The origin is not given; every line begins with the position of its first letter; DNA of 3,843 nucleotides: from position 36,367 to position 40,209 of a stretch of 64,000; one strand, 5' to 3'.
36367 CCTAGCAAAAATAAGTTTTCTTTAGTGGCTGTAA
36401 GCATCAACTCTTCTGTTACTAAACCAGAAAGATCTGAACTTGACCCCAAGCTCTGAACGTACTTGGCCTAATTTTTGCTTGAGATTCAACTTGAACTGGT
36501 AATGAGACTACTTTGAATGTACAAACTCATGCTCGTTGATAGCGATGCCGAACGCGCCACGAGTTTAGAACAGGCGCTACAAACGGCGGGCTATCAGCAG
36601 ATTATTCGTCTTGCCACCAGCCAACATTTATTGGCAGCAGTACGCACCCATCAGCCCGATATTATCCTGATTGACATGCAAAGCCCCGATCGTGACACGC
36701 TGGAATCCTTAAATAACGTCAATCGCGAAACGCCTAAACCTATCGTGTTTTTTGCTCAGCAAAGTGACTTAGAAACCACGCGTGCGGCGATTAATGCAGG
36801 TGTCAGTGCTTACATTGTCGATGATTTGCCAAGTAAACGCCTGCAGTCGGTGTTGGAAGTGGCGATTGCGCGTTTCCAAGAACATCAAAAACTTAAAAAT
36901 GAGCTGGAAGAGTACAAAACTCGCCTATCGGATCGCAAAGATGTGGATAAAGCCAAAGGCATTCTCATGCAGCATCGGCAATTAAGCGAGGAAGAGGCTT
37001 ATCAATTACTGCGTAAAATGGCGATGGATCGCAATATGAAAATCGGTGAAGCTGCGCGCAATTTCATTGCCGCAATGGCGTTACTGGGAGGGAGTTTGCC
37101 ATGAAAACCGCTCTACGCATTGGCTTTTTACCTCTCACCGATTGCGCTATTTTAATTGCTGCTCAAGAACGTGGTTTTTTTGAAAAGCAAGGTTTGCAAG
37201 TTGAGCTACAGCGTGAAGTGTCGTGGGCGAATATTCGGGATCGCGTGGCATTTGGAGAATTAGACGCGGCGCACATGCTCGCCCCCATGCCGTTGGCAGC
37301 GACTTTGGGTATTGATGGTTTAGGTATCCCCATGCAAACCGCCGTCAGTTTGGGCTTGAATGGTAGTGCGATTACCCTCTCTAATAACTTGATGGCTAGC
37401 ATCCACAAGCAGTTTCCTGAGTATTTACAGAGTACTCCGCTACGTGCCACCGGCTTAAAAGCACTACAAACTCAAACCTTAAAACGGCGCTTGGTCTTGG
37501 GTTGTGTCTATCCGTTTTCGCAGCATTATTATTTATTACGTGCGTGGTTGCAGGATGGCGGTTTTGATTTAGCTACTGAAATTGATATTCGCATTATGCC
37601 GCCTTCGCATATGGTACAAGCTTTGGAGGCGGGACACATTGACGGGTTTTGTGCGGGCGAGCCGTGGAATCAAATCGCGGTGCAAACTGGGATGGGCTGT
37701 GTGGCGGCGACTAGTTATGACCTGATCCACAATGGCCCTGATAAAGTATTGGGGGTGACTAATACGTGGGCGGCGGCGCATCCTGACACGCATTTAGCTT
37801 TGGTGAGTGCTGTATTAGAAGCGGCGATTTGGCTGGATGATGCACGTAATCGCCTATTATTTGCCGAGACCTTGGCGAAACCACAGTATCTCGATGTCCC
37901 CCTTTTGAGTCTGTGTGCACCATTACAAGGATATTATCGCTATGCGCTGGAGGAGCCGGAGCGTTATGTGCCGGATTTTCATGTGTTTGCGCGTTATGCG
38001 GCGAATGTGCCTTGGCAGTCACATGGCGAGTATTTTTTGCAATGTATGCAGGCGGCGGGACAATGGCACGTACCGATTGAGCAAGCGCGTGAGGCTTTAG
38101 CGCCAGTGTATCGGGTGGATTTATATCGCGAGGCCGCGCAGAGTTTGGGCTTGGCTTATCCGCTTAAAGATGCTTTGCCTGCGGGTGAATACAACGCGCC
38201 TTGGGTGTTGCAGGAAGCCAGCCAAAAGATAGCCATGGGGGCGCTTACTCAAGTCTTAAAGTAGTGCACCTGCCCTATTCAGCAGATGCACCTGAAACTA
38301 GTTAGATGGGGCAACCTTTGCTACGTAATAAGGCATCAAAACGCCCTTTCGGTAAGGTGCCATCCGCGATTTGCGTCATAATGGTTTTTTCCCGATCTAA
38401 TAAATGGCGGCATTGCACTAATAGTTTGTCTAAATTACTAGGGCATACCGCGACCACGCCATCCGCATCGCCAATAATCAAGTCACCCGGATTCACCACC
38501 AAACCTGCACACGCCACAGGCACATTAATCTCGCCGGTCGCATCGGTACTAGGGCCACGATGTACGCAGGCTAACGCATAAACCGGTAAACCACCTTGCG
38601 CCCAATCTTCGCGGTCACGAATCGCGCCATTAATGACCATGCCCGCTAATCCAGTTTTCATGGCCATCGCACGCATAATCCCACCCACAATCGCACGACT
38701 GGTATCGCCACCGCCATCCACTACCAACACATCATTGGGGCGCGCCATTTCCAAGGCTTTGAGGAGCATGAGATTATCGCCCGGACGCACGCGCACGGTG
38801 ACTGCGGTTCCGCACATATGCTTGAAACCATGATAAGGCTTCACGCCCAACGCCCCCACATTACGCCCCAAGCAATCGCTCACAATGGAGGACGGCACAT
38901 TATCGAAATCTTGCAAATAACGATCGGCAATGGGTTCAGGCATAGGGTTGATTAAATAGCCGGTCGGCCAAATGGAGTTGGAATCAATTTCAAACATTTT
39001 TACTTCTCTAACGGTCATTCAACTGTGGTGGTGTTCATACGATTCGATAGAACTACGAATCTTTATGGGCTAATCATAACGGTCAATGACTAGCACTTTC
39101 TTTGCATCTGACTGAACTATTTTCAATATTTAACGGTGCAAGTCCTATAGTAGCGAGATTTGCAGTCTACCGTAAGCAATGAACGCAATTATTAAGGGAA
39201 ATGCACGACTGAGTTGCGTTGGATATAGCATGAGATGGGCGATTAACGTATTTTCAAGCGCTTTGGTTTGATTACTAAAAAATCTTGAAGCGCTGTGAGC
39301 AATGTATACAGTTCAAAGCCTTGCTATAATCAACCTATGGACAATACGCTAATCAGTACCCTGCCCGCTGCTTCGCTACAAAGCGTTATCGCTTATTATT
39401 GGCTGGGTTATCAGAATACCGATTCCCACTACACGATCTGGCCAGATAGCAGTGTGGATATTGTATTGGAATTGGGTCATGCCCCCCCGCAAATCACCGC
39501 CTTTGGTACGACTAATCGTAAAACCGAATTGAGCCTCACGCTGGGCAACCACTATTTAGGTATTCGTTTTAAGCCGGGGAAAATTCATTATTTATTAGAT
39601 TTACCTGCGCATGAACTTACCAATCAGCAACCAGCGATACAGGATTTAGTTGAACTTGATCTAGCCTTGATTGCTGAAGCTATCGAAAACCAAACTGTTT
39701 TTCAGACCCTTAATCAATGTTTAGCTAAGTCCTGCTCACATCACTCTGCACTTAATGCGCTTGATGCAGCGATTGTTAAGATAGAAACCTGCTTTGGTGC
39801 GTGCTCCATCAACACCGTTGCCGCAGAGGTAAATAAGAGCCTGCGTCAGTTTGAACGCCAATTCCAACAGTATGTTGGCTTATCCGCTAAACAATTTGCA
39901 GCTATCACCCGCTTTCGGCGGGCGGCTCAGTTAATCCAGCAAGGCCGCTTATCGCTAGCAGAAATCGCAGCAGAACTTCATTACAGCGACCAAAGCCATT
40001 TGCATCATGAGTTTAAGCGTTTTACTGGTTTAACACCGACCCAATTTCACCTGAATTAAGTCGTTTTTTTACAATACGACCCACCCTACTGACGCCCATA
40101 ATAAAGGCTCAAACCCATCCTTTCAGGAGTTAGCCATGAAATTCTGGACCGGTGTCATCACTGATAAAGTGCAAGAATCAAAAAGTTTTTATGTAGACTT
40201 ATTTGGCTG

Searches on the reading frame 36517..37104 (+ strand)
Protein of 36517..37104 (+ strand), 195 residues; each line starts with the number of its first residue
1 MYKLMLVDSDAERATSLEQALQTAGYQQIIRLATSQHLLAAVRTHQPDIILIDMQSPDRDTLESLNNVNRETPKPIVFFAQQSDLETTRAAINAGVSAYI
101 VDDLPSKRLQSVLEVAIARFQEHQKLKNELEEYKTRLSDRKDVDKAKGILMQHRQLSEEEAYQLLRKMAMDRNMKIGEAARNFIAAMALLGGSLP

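Call 101: search_protein_families(library=pfam, proteins=[window:36517-37104:+], max_evalue=0.00001)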
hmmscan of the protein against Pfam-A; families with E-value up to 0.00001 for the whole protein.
window:36517-37104:+ (195 aa): 2 families
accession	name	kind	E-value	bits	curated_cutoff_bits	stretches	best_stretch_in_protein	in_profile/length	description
PF03861.19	ANTAR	-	5.6e-20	71.3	27.3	1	132-183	2-53/54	ANTAR domain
PF00072.30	Response_reg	-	8.3e-13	48.9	30.2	1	5-112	2-109/111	Response regulator receiver domain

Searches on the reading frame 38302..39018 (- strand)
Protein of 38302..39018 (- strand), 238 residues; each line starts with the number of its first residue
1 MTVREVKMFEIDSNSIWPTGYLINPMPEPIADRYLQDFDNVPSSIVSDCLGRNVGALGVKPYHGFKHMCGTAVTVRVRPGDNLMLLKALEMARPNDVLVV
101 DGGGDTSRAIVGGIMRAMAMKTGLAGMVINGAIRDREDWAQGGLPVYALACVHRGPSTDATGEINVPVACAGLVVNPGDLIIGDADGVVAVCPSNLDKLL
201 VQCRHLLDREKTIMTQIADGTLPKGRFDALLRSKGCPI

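Call 101: search_protein_families(library=pfam, proteins=[window:38302-39018:-], max_evalue=0.00001)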
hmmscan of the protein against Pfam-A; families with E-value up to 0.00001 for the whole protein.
window:38302-39018:- (238 aa): 1 family
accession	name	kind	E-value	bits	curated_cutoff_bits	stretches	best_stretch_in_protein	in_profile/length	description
PF03737.21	RraA-like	-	6.6e-45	153.5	24.5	1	46-189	4-151/152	Aldolase/RraA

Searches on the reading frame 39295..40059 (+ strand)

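Call 101: search_protein_families(library=pfam, proteins=[window:39295-40059:+], max_evalue=0.00001)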
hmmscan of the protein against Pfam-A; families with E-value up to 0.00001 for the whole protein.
window:39295-40059:+ (254 aa): 3 families
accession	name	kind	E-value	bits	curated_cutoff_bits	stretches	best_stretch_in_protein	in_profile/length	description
PF00165.29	HTH_AraC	-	2.5e-19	69.4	26.6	2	214-251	1-40/42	Bacterial regulatory helix-turn-helix proteins, AraC family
PF12833.13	HTH_18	-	4.6e-19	68.9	33.6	1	176-251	2-77/80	Helix-turn-helix domain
PF20240.3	DUF6597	-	1.7e-16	60.6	27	1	23-112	4-101/103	Domain of unknown function (DUF6597)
